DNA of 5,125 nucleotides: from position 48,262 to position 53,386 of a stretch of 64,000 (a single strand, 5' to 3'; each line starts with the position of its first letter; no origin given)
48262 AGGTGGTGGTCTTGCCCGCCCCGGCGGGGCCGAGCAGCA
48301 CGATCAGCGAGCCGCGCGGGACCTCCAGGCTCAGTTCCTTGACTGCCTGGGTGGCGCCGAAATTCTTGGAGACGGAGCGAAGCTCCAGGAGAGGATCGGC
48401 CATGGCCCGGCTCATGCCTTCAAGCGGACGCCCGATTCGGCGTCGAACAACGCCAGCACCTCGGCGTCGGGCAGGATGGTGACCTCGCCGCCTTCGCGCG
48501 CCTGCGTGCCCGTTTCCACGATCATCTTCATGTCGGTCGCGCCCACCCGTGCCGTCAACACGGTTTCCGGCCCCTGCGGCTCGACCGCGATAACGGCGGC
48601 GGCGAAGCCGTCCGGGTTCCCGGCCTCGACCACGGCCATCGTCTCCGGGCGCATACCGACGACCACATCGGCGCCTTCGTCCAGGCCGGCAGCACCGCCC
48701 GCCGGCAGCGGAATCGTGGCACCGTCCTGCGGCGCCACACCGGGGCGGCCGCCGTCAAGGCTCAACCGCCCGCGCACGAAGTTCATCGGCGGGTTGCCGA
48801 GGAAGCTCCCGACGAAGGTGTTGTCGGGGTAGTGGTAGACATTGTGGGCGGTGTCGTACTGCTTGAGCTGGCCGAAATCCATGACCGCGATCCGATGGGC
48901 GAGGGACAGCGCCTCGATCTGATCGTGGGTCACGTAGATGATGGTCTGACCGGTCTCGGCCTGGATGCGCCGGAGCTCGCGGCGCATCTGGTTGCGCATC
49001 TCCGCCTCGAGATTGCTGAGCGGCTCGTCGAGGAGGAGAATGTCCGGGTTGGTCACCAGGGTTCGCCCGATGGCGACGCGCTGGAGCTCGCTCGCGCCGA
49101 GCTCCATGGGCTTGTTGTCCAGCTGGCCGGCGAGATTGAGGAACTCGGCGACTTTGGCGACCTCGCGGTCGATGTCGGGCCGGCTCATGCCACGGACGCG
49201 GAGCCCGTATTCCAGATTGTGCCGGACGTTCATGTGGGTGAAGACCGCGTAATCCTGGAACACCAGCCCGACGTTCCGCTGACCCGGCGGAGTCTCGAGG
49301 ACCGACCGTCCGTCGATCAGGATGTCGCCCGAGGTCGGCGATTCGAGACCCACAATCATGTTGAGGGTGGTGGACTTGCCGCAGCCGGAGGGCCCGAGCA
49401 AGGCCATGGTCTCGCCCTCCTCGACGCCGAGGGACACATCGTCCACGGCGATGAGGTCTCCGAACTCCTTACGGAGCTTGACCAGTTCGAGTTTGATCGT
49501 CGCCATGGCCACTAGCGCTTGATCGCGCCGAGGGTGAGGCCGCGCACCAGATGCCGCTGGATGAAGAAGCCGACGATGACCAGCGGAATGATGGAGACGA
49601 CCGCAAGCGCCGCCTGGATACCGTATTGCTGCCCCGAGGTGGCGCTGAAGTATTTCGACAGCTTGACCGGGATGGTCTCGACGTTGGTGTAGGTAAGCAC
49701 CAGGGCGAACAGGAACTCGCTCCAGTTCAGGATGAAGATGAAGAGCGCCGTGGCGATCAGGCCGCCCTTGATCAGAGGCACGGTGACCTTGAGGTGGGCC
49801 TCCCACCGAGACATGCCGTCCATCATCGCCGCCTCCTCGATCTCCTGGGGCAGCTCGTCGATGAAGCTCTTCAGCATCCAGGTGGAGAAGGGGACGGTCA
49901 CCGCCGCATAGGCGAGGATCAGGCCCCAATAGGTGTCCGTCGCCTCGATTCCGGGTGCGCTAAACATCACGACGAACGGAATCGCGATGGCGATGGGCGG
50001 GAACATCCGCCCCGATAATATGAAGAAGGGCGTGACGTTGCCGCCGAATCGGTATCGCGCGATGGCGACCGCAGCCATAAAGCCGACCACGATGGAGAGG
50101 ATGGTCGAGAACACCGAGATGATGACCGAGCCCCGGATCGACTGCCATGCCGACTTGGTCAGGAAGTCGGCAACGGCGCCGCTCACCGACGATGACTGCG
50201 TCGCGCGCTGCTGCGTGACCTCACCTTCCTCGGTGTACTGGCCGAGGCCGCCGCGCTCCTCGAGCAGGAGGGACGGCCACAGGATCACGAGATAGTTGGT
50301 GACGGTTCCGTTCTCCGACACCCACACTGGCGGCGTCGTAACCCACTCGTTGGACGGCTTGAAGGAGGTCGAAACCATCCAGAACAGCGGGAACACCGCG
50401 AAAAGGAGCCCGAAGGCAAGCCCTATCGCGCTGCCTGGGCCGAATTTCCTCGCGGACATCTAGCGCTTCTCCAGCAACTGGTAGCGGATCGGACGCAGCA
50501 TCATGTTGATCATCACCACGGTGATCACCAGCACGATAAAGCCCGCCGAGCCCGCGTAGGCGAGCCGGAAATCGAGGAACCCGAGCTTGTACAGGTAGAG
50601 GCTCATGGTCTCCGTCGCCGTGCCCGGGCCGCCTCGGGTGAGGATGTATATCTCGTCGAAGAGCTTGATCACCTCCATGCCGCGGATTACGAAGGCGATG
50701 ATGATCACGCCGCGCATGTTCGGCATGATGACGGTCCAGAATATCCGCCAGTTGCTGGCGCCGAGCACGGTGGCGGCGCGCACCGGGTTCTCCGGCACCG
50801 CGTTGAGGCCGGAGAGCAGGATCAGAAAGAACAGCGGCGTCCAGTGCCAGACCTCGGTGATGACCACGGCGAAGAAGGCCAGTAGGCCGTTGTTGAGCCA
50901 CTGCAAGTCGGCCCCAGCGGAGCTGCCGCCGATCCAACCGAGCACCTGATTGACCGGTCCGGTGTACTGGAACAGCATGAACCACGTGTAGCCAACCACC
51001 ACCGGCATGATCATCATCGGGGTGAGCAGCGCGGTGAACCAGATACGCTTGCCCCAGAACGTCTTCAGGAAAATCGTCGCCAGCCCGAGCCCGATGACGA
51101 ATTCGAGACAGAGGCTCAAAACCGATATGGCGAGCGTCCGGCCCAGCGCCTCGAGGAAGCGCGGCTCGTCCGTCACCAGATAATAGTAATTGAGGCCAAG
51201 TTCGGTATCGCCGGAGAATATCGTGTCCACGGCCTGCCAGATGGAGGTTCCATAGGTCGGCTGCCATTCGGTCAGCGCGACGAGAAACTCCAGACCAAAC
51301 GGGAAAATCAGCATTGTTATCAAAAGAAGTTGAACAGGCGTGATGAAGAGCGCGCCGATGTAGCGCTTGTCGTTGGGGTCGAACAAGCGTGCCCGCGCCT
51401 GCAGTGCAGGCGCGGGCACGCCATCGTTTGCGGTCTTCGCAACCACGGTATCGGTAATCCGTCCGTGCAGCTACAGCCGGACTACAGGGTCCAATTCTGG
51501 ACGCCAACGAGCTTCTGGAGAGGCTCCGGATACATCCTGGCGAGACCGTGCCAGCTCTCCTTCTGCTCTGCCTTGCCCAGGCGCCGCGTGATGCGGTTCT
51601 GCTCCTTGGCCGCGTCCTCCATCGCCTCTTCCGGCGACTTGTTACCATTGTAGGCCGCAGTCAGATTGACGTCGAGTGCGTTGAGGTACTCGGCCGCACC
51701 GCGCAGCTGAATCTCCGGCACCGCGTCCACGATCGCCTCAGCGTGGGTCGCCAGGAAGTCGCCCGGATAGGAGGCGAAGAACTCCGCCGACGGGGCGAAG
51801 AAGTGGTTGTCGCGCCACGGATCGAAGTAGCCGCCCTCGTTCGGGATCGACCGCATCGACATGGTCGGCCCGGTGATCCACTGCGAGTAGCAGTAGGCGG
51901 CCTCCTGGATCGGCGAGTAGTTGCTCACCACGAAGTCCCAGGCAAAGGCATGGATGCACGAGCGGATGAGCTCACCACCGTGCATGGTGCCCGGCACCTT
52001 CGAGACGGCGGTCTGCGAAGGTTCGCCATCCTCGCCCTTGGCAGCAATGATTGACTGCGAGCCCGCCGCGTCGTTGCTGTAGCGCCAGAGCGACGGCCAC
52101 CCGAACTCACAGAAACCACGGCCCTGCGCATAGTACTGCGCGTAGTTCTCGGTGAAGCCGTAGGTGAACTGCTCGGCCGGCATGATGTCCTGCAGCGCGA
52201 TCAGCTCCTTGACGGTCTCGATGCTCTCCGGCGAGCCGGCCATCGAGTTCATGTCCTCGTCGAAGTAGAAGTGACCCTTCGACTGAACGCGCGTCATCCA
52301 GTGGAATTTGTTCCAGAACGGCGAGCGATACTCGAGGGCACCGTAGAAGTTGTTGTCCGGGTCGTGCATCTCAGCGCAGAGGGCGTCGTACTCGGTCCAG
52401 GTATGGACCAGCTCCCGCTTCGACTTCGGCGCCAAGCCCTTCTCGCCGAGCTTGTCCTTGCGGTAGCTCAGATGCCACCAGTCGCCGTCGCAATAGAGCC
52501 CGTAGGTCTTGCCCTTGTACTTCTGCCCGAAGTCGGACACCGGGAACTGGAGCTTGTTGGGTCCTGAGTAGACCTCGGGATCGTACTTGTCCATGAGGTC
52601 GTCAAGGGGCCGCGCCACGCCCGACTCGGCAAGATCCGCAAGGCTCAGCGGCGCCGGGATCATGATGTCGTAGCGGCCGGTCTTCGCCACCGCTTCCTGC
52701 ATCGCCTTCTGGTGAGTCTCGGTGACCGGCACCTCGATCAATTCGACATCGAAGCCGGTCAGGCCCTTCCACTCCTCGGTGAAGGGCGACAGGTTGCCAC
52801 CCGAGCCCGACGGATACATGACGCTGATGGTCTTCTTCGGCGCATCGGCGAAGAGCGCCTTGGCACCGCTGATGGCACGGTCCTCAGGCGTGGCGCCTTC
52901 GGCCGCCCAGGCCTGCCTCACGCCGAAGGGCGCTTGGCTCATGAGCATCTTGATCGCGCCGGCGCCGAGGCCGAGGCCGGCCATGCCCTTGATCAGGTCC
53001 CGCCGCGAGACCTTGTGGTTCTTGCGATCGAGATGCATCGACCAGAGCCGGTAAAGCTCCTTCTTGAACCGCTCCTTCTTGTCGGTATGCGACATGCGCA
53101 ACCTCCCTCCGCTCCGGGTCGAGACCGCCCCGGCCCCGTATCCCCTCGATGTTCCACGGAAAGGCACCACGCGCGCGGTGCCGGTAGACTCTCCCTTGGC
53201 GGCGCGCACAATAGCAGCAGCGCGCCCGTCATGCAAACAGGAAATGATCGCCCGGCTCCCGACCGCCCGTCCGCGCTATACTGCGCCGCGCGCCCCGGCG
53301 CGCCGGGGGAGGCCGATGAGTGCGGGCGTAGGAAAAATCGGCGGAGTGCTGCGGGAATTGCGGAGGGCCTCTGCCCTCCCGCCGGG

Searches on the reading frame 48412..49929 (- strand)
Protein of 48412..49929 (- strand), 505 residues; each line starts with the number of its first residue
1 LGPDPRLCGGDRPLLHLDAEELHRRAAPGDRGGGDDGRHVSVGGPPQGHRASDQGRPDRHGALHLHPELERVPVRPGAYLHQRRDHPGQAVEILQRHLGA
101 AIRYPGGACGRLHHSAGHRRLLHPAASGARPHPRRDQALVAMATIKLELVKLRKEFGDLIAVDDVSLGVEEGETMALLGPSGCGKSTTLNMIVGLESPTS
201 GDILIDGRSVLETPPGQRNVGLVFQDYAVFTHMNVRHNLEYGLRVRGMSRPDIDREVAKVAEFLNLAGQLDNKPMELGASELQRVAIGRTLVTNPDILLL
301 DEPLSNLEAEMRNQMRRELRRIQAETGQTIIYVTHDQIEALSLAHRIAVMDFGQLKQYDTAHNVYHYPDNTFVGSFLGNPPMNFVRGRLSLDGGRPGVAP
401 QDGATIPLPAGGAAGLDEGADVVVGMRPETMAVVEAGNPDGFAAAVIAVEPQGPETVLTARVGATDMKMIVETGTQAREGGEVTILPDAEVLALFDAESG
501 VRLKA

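Call 68: search_protein_families(library=pfam, proteins=[window:48412-49929:-], max_evalue=0.001)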
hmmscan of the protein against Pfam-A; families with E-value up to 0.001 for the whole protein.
window:48412-49929:- (505 aa): 3 families
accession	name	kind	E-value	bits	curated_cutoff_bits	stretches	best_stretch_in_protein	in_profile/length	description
PF00005.33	ABC_tran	-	3.3e-31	109.2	25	1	163-304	2-136/137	ABC transporter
PF17912.7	OB_MalK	-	3.6e-10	41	27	1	378-430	1-52/53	MalK OB fold domain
PF08402.16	TOBE_2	-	4.4e-05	23.9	21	1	424-495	1-76/76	TOBE domain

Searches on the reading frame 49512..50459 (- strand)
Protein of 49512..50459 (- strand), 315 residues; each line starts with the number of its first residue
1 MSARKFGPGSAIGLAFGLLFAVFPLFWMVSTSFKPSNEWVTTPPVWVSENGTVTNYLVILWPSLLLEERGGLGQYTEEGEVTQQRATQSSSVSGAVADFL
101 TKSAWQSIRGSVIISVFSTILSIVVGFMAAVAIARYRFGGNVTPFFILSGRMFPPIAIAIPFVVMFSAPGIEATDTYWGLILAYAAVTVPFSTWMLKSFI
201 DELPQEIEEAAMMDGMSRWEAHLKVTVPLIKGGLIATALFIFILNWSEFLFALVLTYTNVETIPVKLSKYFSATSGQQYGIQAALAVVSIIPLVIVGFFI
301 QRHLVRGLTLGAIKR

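Call 68: search_protein_families(library=pfam, proteins=[window:49512-50459:-], max_evalue=0.001)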
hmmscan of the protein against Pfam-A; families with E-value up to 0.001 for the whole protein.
window:49512-50459:- (315 aa): 1 family
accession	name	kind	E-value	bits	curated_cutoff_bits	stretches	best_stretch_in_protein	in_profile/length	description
PF00528.27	BPD_transp_1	-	4.8e-20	72.5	26.4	1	123-308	2-182/184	Binding-protein-dependent transport system inner membrane component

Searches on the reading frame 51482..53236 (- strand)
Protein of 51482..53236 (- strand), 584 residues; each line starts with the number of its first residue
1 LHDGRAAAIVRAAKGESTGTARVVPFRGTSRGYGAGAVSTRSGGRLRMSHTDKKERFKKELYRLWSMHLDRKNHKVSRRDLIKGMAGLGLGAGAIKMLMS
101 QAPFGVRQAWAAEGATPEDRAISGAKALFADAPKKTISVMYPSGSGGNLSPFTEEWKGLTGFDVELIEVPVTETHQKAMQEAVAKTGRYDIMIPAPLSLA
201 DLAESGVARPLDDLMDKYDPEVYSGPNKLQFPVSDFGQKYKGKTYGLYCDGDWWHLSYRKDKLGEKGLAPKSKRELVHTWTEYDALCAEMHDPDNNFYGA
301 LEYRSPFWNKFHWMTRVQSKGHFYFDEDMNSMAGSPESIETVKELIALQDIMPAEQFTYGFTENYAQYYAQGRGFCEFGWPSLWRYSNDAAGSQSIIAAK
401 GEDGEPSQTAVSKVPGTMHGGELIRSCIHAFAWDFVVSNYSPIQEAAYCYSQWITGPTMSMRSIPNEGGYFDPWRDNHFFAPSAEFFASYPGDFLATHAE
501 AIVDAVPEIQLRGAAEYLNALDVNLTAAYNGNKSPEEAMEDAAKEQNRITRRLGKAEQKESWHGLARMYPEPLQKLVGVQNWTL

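Call 68: search_protein_families(library=pfam, proteins=[window:51482-53236:-], max_evalue=0.001)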
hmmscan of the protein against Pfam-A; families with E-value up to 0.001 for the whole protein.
window:51482-53236:- (584 aa): 2 families
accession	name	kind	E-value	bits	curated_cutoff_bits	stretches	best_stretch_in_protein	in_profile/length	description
PF13416.11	SBP_bac_8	-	1.6e-11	45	27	1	152-458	6-247/279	Bacterial extracellular solute-binding protein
PF01547.30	SBP_bac_1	-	3e-09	37.7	26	1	154-457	15-303/307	Bacterial extracellular solute-binding protein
